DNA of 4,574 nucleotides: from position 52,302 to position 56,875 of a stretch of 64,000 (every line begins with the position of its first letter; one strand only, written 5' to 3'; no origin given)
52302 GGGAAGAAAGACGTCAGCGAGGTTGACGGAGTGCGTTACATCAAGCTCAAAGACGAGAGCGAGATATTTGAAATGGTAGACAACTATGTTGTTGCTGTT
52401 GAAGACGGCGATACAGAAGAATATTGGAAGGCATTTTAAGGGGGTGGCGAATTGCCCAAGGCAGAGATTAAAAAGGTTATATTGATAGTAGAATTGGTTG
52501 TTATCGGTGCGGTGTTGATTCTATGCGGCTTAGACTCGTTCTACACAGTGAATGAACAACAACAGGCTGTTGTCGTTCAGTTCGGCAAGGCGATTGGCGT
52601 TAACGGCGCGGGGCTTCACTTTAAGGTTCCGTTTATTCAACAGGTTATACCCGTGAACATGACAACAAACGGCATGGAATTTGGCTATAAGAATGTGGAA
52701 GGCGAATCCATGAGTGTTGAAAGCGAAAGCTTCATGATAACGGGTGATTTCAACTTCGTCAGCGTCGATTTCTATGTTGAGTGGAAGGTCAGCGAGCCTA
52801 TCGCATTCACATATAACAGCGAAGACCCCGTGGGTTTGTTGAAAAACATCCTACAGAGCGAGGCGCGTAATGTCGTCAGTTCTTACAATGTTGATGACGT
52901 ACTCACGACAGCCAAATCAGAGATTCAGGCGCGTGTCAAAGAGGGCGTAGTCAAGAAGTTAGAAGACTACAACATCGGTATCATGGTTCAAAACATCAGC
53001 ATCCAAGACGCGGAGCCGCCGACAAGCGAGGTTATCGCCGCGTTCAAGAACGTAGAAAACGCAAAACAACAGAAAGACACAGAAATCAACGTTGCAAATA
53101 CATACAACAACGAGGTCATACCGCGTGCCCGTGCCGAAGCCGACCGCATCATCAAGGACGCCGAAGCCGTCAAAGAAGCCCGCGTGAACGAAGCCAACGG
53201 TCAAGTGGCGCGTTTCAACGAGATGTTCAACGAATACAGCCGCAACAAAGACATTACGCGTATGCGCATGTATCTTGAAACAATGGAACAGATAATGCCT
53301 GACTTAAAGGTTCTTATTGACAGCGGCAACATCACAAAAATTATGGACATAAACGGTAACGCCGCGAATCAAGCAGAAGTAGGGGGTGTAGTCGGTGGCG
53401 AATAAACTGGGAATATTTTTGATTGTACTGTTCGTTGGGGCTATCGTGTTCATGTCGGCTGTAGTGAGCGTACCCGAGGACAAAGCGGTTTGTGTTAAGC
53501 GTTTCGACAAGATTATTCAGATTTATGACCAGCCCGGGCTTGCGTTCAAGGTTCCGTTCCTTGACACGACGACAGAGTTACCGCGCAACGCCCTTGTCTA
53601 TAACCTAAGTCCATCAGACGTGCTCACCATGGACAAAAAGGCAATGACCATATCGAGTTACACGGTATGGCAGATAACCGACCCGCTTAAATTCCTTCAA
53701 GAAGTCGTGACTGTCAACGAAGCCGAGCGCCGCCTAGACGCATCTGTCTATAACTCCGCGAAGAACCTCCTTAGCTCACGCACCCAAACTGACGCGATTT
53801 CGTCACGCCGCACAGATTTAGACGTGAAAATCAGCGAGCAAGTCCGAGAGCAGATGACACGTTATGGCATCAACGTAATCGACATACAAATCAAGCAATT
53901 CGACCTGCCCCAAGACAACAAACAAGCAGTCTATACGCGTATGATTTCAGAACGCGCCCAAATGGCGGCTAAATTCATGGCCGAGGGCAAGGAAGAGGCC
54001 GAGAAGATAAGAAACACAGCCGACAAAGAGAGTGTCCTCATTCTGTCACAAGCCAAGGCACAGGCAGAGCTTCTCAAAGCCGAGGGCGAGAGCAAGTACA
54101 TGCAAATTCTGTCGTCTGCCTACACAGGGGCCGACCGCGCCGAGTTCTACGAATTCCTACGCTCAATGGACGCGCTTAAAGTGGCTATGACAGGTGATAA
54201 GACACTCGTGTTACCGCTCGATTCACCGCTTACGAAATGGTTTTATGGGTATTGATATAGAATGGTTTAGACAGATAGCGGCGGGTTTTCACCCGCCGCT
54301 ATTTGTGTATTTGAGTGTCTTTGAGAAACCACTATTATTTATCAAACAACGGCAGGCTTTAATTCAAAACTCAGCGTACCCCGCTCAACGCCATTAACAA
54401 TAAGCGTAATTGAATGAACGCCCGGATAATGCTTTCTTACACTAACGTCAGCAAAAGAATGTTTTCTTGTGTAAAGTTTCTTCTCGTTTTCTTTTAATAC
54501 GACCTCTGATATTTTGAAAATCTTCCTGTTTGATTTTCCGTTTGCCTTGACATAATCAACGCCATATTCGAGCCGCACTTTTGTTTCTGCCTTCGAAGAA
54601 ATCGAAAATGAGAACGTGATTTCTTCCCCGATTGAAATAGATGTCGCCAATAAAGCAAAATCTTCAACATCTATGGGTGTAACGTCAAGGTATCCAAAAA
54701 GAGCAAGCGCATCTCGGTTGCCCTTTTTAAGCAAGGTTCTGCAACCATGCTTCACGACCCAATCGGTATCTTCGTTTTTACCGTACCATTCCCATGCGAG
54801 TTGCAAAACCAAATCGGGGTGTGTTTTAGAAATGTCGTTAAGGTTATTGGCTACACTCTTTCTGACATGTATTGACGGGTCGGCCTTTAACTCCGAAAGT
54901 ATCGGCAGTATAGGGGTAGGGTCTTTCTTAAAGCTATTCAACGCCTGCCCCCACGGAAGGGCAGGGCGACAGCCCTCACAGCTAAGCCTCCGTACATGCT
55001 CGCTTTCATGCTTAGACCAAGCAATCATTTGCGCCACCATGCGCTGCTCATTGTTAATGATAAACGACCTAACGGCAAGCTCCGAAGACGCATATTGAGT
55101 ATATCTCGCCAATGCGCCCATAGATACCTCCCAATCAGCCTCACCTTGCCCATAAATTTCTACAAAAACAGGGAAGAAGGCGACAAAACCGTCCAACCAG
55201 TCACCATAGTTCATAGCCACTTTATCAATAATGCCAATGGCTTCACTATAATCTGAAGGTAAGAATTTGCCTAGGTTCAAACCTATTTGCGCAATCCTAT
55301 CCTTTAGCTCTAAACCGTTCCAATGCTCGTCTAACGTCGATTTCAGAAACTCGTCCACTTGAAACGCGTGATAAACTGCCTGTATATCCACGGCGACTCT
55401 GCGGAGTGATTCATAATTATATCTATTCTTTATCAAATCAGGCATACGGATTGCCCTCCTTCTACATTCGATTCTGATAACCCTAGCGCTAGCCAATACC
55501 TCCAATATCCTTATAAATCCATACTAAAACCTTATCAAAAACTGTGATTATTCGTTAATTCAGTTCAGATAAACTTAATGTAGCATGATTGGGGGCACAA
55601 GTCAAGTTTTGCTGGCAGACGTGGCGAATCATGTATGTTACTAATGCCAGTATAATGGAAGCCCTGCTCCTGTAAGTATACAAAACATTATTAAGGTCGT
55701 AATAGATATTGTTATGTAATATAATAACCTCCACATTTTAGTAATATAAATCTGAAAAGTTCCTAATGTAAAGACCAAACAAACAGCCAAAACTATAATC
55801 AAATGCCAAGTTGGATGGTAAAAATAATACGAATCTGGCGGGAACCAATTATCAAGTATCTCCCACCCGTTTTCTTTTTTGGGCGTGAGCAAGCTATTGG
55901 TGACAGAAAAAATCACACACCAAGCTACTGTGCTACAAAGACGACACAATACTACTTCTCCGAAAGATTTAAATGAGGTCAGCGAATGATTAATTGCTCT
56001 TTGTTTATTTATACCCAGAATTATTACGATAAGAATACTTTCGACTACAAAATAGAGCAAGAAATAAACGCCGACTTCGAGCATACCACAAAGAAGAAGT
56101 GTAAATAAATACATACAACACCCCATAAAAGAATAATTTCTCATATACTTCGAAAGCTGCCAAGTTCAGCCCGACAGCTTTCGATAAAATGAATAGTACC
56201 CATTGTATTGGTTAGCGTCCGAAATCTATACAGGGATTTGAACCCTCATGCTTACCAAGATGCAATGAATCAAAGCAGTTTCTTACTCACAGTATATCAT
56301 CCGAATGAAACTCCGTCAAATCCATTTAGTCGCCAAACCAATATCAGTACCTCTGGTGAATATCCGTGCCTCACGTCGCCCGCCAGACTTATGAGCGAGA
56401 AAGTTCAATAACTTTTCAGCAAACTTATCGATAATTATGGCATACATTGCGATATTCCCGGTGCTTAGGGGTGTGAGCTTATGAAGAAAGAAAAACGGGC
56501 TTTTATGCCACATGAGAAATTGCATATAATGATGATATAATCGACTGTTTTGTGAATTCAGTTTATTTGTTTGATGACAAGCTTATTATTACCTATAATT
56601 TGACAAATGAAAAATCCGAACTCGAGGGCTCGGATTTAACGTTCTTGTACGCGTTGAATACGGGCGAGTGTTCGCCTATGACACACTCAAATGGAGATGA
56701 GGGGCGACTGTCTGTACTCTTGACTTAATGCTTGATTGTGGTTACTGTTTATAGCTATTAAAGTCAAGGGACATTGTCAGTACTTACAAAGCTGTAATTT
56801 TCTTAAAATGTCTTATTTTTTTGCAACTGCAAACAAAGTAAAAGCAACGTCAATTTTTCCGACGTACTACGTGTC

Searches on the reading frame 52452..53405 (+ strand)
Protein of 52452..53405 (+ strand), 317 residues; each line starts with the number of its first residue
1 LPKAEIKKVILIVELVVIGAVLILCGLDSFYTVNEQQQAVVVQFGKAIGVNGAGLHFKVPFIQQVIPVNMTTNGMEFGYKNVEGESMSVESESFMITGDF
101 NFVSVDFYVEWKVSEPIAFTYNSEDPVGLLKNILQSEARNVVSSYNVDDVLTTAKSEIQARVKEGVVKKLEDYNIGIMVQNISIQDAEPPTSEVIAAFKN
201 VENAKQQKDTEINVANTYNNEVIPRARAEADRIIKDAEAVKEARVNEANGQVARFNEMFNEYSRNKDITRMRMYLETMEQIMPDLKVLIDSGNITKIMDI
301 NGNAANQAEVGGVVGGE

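Call 21: search_protein_families(library=pfam, proteins=[window:52452-53405:+], max_evalue=0.01)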
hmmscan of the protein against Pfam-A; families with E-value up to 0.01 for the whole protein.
window:52452-53405:+ (317 aa): 4 families
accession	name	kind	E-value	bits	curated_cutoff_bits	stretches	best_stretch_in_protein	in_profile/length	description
PF01145.31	Band_7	-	1.7e-30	106.8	23.6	1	32-217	2-174/176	SPFH domain / Band 7 family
PF05103.18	DivIVA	-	0.0002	21.8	28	1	200-273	54-130/131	DivIVA protein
PF15975.10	Flot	-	0.0016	19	27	1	226-310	2-87/124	Flotillin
PF06260.17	DUF1024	-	0.0026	18.4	27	1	118-182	14-71/82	Protein of unknown function (DUF1024)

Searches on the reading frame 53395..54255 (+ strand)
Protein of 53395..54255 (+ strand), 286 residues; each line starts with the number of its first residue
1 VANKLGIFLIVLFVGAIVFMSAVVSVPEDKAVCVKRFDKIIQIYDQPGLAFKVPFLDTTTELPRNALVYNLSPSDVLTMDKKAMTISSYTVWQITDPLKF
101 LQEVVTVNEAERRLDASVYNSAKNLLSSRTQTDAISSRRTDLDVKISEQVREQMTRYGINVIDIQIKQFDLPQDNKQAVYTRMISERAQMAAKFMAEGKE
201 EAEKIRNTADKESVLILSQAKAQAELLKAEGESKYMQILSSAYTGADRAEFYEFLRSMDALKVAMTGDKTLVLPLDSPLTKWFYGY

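Call 23: list_cluster_members(proteins=[P0001, window:53395-54255:+, window:57671-58555:-])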
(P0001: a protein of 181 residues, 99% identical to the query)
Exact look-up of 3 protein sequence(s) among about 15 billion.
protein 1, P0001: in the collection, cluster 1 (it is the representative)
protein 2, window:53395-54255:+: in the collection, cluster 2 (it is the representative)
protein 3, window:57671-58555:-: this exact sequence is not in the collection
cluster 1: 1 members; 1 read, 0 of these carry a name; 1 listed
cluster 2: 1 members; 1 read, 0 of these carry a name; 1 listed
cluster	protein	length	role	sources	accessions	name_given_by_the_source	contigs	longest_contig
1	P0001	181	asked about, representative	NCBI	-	-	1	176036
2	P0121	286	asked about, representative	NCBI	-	-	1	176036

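Call 24: find_encoding_contigs(protein=window:53395-54255:+, flank=1000, max_places=2)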
Protein window:53395-54255:+ (286 aa): no gene with exactly this product is on record in the collection.

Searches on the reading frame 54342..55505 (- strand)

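Call 21: search_protein_families(library=pfam, proteins=[window:54342-55505:-], max_evalue=0.01)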
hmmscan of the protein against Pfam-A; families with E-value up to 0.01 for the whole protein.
window:54342-55505:- (387 aa): 2 families
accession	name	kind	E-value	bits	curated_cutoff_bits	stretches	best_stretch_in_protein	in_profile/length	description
PF08713.17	DNA_alkylation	-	9.3e-06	25.9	21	1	146-235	112-192/213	DNA alkylation repair enzyme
PF02985.28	HEAT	-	7e-05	23.2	23.5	1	199-228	1-30/31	HEAT repeat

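Call 38: search_protein_families(library=ncbifam, proteins=[window:54342-55505:-], max_evalue=0.001)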
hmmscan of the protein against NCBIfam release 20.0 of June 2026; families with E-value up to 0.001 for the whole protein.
window:54342-55505:- (387 aa): 0 families

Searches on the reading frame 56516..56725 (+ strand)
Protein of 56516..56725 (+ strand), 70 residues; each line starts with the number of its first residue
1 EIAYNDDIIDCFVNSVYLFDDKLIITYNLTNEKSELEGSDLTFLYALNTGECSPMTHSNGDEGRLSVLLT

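Call 37: search_protein_families(library=phrogs, proteins=[window:56516-56725:+], max_evalue=0.01)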
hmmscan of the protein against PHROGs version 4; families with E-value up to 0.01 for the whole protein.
seq(70 aa): 0 families

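Call 38: search_protein_families(library=ncbifam, proteins=[window:56516-56725:+], max_evalue=0.001)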
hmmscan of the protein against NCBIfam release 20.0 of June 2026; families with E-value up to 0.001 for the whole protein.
seq(70 aa): 0 families

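Call 66: search_dna_similar(query=window:56516-56725:+, collection=plasmids, mode=protein, max_evalue=0.01, max_rows=10)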
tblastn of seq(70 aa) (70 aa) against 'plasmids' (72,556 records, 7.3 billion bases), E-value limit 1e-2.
Records with a match: 2; places in all: 2; records where one place covers at least 80% of the query: 0.
Best place of each record, by identity: 60-80% 2.
By first word of the organism name: Subdoligranulum 2.
By predicted mobility (MOB-suite, as given by PLSDB): non-mobilizable 2.
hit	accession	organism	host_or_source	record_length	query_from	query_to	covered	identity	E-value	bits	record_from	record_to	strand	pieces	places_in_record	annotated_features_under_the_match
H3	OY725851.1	Subdoligranulum variabile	-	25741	3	28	37%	61.5%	3e-5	46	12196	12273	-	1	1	record has no annotation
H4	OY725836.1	Subdoligranulum variabile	-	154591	3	28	37%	61.5%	6e-5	45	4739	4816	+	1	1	none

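Call 67: search_dna_similar(query=window:56516-56725:+, collection=phages, mode=protein, max_evalue=0.01, max_rows=10)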
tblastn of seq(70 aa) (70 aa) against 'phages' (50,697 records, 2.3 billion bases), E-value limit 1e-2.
Records with a match: 3; places in all: 3; records where one place covers at least 80% of the query: 0.
Best place of each record, by identity: 60-80% 1; <60% 2.
By first word of the organism name: Bacteriophage 2; Dulem 1.
By host as written in the record: - 2; Propithecus coquereli 1.
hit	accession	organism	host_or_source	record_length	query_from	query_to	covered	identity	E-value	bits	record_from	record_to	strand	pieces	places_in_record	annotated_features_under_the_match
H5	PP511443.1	Dulem virus 37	Propithecus coquereli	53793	1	44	63%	52.3%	6e-8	52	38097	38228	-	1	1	integrase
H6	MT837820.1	Bacteriophage sp.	human fecal samples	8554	4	28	36%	60.0%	9e-4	40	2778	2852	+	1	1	record has no annotation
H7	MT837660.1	Bacteriophage sp.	human fecal samples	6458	1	28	40%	53.6%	4e-6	47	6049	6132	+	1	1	record has no annotation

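Call 68: get_annotated_region(hit=H5, flank=2000)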
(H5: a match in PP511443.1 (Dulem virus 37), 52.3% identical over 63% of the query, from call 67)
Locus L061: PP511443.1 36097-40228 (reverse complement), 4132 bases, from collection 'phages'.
description: Dulem virus 37 isolate Duke_22FF_208, complete genome.
organism: Dulem virus 37 (NCBI taxid 3145755)
taxonomy: Viruses; Duplodnaviria; Heunggongvirae; Uroviricota; Caudoviricetes
host: Propithecus coquereli; source: feces; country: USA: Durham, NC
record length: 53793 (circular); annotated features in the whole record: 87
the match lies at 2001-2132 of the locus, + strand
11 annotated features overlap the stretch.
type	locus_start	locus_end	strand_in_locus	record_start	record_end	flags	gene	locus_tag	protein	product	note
CDS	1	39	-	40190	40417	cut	-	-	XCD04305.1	hypothetical protein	Protein of unknown function (DUF739)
CDS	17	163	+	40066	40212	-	-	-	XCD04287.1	hypothetical protein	-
CDS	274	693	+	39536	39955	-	-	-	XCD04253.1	HTH XrE protein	-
CDS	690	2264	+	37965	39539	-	-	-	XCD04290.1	integrase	-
CDS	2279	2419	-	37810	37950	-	-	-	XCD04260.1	hypothetical protein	-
CDS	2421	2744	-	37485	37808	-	-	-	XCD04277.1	hypothetical protein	-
CDS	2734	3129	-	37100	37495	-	-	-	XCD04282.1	hypothetical protein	-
CDS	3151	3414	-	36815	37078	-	-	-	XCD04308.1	restriction alleviation protein Lar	-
CDS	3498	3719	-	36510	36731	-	-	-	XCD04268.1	hypothetical protein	-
CDS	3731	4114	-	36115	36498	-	-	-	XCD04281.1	hypothetical protein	-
CDS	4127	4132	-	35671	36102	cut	-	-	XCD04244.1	hypothetical protein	Domain of unknown function (DUF4969)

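Call 69: search_protein_families(library=pfam, proteins=[L061:690-2264:+], max_evalue=0.001)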
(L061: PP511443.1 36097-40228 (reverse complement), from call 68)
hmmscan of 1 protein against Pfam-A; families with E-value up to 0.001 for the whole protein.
L061:690-2264:+ (524 aa): 3 families
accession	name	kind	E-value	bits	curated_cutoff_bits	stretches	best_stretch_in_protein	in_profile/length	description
PF00239.26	Resolvase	-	8.8e-30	104.2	23.3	1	4-148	1-144/145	Resolvase, N terminal domain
PF07508.19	Recombinase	-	3e-20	72.8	21.1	1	170-257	1-102/102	Recombinase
PF13408.12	Zn_ribbon_recom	-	6.3e-15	55.7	25.3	1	271-328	1-55/58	Recombinase zinc beta ribbon domain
